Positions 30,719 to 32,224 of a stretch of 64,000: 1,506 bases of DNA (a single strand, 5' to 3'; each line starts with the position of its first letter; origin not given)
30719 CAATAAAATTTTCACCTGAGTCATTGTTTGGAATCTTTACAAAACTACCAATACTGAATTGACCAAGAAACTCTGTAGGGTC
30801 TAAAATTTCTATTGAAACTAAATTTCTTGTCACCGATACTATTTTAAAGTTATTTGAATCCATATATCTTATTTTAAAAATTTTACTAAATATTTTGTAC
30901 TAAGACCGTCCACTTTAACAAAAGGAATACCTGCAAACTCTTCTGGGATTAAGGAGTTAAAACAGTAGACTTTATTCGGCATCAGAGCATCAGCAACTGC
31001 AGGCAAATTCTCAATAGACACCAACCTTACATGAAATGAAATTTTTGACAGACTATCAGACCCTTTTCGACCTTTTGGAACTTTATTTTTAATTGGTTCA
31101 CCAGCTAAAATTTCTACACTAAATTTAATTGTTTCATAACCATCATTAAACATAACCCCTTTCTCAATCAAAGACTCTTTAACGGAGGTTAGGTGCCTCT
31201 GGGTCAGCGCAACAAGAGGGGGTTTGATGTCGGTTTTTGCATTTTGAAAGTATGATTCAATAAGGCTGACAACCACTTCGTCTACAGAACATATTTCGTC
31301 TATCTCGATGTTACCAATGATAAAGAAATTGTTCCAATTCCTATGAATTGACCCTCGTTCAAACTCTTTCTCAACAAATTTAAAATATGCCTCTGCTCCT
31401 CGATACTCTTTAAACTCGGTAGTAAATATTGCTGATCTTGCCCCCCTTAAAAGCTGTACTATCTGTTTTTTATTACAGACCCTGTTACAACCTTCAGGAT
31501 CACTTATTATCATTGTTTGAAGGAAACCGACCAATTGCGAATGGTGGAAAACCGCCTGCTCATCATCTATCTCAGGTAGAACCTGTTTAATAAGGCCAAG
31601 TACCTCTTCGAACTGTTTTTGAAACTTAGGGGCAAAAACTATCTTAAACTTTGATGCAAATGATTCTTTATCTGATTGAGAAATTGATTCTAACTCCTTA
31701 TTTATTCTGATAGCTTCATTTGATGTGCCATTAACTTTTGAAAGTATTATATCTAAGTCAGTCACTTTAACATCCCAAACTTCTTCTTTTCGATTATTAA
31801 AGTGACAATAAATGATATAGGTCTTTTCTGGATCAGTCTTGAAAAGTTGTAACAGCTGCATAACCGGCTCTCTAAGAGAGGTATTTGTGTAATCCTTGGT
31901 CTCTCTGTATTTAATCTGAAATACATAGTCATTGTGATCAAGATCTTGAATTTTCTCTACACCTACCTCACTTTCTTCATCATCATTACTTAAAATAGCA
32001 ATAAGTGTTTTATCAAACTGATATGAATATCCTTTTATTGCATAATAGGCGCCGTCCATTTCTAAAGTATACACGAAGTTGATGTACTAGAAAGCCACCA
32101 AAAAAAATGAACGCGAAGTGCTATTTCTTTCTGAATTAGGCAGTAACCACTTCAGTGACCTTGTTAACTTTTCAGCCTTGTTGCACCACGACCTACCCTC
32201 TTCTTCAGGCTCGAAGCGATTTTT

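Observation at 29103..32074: Two-gene HerA-like ATPase plus DUF4297-like operon, a candidate anti-phage defence system, directly beside tRNA-Gln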

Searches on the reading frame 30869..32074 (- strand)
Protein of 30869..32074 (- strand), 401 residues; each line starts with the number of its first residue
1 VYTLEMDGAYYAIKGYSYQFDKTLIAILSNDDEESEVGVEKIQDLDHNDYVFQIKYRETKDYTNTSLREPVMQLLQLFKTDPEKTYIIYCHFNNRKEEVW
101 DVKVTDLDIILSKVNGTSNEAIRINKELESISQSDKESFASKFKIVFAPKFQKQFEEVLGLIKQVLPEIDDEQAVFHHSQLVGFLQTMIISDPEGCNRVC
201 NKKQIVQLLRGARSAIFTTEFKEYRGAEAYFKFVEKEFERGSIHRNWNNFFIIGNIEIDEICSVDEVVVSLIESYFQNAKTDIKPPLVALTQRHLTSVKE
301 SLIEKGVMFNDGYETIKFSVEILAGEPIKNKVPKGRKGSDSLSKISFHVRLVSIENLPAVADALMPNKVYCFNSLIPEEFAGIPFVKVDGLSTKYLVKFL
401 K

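Call 4: search_protein_families(library=pfam, proteins=[window:30869-32074:-], max_evalue=1)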
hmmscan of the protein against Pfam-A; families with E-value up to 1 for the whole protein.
window:30869-32074:- (401 aa): 1 family
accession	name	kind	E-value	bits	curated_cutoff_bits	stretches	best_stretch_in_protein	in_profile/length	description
PF21605.3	CRLF2-like_D2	-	0.078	13.5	27.3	1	35-96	14-73/94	Cytokine receptor-like factor 2-like, D2 domain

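Call 5: search_protein_families(library=padloc, proteins=[window:30869-32074:-], max_evalue=1)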
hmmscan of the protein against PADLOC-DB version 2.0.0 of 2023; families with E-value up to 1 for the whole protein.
window:30869-32074:- (401 aa): 1 family
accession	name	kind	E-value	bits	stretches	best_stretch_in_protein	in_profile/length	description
PDLC02187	DUF4297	-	8.6e-28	95.4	1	9-324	6-337/404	-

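Call 6: search_protein_families(library=ncbifam, proteins=[window:30869-32074:-], max_evalue=1)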
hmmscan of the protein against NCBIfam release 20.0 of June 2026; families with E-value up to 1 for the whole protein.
window:30869-32074:- (401 aa): 2 families
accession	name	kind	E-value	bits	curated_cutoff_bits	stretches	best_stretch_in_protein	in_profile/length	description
NF042945.1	DUF4297_antiphage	equivalog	1.1e-39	136.6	300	1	9-328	3-337/400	DUF4297 family anti-phage-associated protein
NF053602.1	Phr_regulator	exception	0.068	12.7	320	1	97-168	114-184/191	heat shock transcription regulator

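Call 7: search_solved_structures(query=window:30869-32074:-, max_evalue=10, show_alignments=2)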
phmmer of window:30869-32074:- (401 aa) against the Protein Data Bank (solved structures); distinct sequences matched with E-value up to 10: 5.
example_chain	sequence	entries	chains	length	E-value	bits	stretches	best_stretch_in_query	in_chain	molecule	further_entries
8xav_G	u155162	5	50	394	2.2e-18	69.6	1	9-314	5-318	DUF4297 | Restriction endonuclease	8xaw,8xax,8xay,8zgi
8ziq_A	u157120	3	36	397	3.7e-13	52.4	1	9-308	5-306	DUF4297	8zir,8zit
9c1m_A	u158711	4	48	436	1.1e-09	41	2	9-115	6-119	DUF4297 domain-containing protein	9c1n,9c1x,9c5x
9j4d_F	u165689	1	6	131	0.91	11.6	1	101-144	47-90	Tubulin polymerization-promoting protein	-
3boq_A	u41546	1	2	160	2.1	10.4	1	110-188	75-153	Transcriptional regulator, MarR family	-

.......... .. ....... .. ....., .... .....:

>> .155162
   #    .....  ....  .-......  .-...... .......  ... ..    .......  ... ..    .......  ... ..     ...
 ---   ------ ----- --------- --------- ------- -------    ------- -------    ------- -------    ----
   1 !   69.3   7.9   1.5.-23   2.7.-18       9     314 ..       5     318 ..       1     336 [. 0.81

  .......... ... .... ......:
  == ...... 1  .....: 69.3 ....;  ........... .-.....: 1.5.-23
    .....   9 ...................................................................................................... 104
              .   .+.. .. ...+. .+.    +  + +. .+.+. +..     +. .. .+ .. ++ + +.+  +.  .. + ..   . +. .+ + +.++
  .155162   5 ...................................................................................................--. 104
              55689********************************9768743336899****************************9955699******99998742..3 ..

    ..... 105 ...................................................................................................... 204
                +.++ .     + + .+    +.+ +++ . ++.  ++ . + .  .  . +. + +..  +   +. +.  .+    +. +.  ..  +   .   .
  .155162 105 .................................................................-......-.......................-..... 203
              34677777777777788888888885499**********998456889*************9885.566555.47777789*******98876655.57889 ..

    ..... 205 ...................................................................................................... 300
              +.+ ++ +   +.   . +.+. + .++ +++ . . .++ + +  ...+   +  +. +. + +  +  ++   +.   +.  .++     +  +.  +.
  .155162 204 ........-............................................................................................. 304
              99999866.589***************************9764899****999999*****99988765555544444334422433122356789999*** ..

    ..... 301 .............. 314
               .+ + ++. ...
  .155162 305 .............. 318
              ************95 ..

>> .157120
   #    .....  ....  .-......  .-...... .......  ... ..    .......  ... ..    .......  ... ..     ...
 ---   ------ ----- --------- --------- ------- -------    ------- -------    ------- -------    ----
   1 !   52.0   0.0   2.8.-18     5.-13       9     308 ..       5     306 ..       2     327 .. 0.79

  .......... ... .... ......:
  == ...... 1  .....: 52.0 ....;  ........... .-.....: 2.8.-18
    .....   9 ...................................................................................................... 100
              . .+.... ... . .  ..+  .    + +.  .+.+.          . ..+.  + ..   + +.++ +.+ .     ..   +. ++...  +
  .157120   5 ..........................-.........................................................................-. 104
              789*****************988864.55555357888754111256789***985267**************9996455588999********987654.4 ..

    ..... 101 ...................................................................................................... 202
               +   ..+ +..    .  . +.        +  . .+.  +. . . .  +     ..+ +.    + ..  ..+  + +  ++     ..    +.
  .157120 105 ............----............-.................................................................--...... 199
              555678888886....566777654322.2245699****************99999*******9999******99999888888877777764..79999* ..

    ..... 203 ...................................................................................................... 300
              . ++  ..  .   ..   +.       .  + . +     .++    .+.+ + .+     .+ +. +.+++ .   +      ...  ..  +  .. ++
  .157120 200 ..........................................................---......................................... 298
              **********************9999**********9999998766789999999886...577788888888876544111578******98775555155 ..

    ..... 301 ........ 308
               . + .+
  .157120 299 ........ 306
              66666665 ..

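Call 23: find_homologous_proteins(query=window:30869-32074:-, max_evalue=0.001)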
Query window:30869-32074:- (401 aa): 19 proteins with E <= 0.001 among 3290 candidates.
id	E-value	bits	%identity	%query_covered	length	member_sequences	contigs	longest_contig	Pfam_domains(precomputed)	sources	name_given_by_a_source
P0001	4.5e-260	880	100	99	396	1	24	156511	-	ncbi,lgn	-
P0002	1.7e-105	371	45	99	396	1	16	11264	-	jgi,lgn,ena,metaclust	metaclust:\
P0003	6.0e-59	218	34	90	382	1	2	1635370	-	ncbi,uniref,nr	ncbi:hypothetical protein GCM10027429_02960 [Marivirga atlantica]|uniref:Uncharacterized protein n=1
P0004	2.2e-56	210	35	80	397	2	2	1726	-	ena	-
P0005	1.4e-38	151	33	77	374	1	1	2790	-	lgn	-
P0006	1.2e-31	128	29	80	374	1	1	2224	-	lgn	-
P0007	1.3e-27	115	28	92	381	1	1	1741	-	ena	-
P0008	4.8e-27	113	28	77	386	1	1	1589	-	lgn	-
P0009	2.3e-26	111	28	77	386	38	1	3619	-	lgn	-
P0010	2.6e-26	111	28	77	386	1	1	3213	-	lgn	-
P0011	1.1e-25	109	28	77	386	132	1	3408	-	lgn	-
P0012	1.4e-25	108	27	77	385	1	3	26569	-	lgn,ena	-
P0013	1.5e-25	108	29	63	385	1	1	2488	-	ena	-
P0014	1.8e-25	108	29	63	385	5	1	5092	-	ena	-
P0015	6.1e-25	106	26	77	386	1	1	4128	-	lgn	-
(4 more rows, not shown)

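Call 28: find_related_loci(query=P0001, collection=genome_contigs, flank=10000)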
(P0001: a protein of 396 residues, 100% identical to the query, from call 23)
Query P0001 (396 aa) in genome_contigs; peptide patterns used: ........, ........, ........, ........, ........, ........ (x = any residue, [..] = any of these).
67 stretches matched a pattern, but none encodes a relative of the query by tblastn (E <= 1e-3).

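Call 31: search_protein_representatives(protein=P0001)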
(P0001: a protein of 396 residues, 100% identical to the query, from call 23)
Query: 396 residues. Proteins with E-value up to 0.001 (for the whole library): 487; up to 1e-10: 283; up to 1e-30: 68. The best 150 are listed.
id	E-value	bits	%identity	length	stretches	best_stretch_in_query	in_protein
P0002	5.3e-106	371.2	45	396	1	1-393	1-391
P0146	3.3e-77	276.4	36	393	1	2-389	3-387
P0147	3.4e-77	276.4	36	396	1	2-395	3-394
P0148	2.1e-75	270.5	37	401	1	1-392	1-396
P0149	1.0e-74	268.2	34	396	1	2-391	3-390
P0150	9.9e-73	261.7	34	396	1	2-392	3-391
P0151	7.1e-70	252.3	35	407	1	3-393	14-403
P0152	4.8e-69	249.5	36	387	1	2-390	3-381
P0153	7.5e-68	245.6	36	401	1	3-356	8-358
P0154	3.4e-65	236.9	44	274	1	124-393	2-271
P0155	4.0e-65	236.6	35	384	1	2-388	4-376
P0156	9.4e-65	235.4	37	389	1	1-393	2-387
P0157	3.1e-64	233.7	34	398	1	2-392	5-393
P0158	6.4e-64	232.7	33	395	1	2-374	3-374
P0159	1.1e-63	231.9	33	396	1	2-390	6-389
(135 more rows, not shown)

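Call 35: find_related_loci(query=A1, collection=genome_contigs, flank=6000)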
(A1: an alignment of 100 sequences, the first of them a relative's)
Query A1 (396 aa) in genome_contigs; peptide patterns used: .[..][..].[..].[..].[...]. (x = any residue, [..] = any of these).
142 stretches matched a pattern; 115 encode a relative of the query (tblastn E <= 1e-3); the best 80 are kept; 80 distinct loci.
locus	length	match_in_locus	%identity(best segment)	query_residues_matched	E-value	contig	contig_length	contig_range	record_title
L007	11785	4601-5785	42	1-395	8e-112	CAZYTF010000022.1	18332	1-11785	MAG TPA_asm: uncultured Candidatus Saccharibacteria bacterium isolate binchicken_co47_12 genome assembly, contig: NODE_2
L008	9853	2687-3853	38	2-391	6e-94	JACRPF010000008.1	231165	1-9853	MAG: Spirochaetes bacterium isolate NC_groundwater_1980_Pr3_S-0.2um_53_5 scaffold_84703, whole genome shotgun sequence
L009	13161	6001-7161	35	2-389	4e-83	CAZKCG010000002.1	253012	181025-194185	MAG TPA_asm: uncultured bacterium isolate SRP302447_co1_224 genome assembly, contig: NODE_153_length_253012_cov_7.730745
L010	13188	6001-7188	33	1-395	3e-82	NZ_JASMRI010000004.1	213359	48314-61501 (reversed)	Flavobacterium sp. Arc3 P26766_116_S16_Arc3_4_length_213359_cov_464, whole genome shotgun sequence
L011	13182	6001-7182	33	1-392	4e-76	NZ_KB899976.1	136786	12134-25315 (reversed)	Flavobacterium rivuli WB 3.3-2 = DSM 21788 F565DRAFT_scaffold00011.11, whole genome shotgun sequence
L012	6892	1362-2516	31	2-392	3e-70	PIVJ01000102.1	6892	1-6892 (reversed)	MAG: Bacteroidetes bacterium isolate Glo_2 GloG15_CONTIG16117, whole genome shotgun sequence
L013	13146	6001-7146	34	2-388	6e-68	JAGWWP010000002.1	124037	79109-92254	MAG: Cyanobacteria bacterium REEB446 contig-150_151, whole genome shotgun sequence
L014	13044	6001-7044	34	1-361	7e-67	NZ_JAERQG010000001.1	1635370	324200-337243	Marivirga atlantica strain SM1354 NODE_1_length_1635370_cov_39.816635, whole genome shotgun sequence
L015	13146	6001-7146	32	1-395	3e-66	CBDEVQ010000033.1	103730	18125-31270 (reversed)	MAG: Flavobacteriales bacterium isolate c9eb949b-bc1f-4219-ae45-44c701134771 genome assembly, contig: contig_33, whole g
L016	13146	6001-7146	32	1-395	7e-66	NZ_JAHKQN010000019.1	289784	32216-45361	Cellulophaga baltica strain B2M06 B2M06_B2M06_contig_11, whole genome shotgun sequence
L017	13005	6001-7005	35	1-348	2e-65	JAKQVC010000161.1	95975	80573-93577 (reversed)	MAG: Bacteroidota bacterium isolate USST_maxbin.122 k141_644986, whole genome shotgun sequence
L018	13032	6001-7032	33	1-357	4e-64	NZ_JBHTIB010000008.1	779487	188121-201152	Mariniflexile aquimaris strain CCUG 60529 GCM70027553_11, whole genome shotgun sequence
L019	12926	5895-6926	33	1-357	2e-62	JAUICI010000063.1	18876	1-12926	MAG: Bacteroidia bacterium isolate 7_bin.20 NODE_2705_length_18876_cov_1.224065, whole genome shotgun sequence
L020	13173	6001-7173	32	2-396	1e-62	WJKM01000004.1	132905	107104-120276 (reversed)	MAG: Candidatus Dojkabacteria bacterium isolate Bin_125 k141_554521, whole genome shotgun sequence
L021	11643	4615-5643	35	1-357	5e-62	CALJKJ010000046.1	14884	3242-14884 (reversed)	MAG TPA_asm: uncultured Flavobacteriales bacterium isolate SRR6231166_bin.24_CONCOCT_v1.1_MAG genome assembly, contig: E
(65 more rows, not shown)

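Call 42: predict_structure(alignment_id=A1)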
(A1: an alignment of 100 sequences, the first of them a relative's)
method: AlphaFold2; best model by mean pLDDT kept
length: 396 residues; sequences in the alignment: 100
mean_pLDDT: 94.6   pTM: 0.81
mean pLDDT of the five models: 94.6, 94.3, 94.0, 94.0, 93.8
residues with pLDDT >= 90: 348; 70-90: 41; 50-70: 7; < 50: 0
segments of 3 or more residues with pLDDT < 50: none
pLDDT, mean of each block of 10 residues (from residue 1): 91 98 98 95 97 97 98 98 98 98 98 97 98 98 98 97 92 93 95 96 76 77 88 83 97 96 97 97 98 98 98 98 97 96 98 94 95 91 93 90
secondary structure, 60 per line:
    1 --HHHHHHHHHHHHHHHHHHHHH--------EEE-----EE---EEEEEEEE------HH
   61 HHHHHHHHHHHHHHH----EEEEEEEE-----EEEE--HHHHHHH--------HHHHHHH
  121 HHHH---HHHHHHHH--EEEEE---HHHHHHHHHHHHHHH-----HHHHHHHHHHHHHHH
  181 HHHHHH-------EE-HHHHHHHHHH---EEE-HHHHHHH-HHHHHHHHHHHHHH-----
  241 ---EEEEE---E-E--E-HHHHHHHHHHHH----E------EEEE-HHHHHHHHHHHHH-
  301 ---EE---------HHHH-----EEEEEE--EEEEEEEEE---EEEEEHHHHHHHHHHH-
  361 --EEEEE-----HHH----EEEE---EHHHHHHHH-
elements in order: H3-23 E32-34 E45-52 H59-75 E80-87 E93-96 H99-105 H114-124 H128-135 E138-142 H146-160 H166-186 H197-206 E210-212 H214-220 H222-235 E244-248 H259-270 E282-285 H287-299 H315-318 E324-329 E332-340 E344-348 H349-359 E363-367 E380-383 H388-395

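Call 44: fold_search(model_id=the predicted structure, library=pdb)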
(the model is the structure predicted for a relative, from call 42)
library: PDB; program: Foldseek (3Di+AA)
matches with E <= 10: 1054; with E <= 0.001: 23
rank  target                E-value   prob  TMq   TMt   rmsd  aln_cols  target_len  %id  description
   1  9c1m_G                8.2e-23  1.00  0.44  0.41  16.1       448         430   18  HerA-DUF assembly 1 (released 2025-06-04)
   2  8ziq_A                5.0e-17  1.00  0.44  0.44  10.5       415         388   20  HerA-DUF4297 complex with DNA (released 2025-03-12)
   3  8zit_A                7.9e-17  1.00  0.43  0.44  10.4       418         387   20  DUF4297-HerA complex with DNA and ATPgamaS (released 2025-03-12)
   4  8zir_E                3.5e-16  1.00  0.44  0.45  10.2       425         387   19  DUF4297-HerA complex (released 2025-03-12)
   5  8zir_K                4.5e-16  1.00  0.44  0.45  10.5       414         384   20  DUF4297-HerA complex (released 2025-03-12)
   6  8ziq_C                4.7e-16  1.00  0.43  0.43  10.4       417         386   18  HerA-DUF4297 complex with DNA (released 2025-03-12)
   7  8zgi_A                5.6e-16  1.00  0.43  0.43   9.7       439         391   20  Crystal structure of DUF4297 from E.Coli (released 2025-03-12)
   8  8zir_G                8.0e-16  1.00  0.42  0.43  10.8       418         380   19  DUF4297-HerA complex (released 2025-03-12)
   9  8zir_I                1.8e-15  1.00  0.44  0.45  10.5       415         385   20  DUF4297-HerA complex (released 2025-03-12)
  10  9c1m_A                2.7e-12  1.00  0.51  0.47   9.7       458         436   20  HerA-DUF assembly 1 (released 2025-06-04)
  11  9c5x_A                2.3e-06  1.00  0.31  0.65   4.4       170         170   16  Molecular basis for HerA-Duf supramolecular complex in anti-phage defense - Assembly 3 (released 2025-06-04)
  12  8ziq_B                4.4e-06  1.00  0.35  0.73   3.7       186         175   16  HerA-DUF4297 complex with DNA (released 2025-03-12)
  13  8zit_D                4.6e-06  1.00  0.33  0.70   3.8       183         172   17  DUF4297-HerA complex with DNA and ATPgamaS (released 2025-03-12)
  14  9c5x_G                5.5e-06  1.00  0.33  0.65   4.3       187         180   14  Molecular basis for HerA-Duf supramolecular complex in anti-phage defense - Assembly 3 (released 2025-06-04)
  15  8zir_B                7.3e-06  1.00  0.33  0.72   3.7       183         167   14  DUF4297-HerA complex (released 2025-03-12)
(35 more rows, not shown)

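Call 53: search_protein_families(library=phrogs, proteins=[window:30869-32059:-], max_evalue=0.001)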
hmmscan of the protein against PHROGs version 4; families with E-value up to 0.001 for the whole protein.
window:30869-32059:- (396 aa): 0 families

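Call 62: find_encoding_contigs(protein=P0022, flank=10000, max_places=2)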
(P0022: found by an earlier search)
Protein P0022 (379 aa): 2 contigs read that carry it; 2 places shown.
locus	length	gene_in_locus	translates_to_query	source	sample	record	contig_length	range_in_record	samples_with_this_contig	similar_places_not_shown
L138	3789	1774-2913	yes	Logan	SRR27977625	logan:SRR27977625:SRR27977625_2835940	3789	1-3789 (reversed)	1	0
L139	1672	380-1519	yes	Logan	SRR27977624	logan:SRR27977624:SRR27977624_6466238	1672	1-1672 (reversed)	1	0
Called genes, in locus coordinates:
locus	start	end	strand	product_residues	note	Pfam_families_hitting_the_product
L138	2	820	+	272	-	?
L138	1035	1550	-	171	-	-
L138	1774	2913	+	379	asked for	PF05496:RuvB_N (weak), PF13177:DNA_pol3_delta2 (weak), PF00004:AAA, PF13173:AAA_14 (weak), PF13401:AAA_22 (faint), PF13177:DNA_pol3_delta2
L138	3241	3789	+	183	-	?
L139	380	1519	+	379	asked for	PF05496:RuvB_N (weak), PF13177:DNA_pol3_delta2 (weak), PF00004:AAA, PF13173:AAA_14 (weak), PF13401:AAA_22 (faint), PF13177:DNA_pol3_delta2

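Call 66: search_protein_families(library=padloc, proteins=[L138:3241-3789:+], max_evalue=0.001)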
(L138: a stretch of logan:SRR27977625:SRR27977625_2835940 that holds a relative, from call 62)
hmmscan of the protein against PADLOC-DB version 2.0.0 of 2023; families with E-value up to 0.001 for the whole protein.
L138:3241-3789:+ (183 aa): 0 families

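Call 67: search_protein_families(library=pfam, proteins=[L138:3241-3789:+], max_evalue=0.01)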
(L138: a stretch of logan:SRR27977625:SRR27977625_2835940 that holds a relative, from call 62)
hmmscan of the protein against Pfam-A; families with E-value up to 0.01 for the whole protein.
L138:3241-3789:+ (183 aa): 0 families
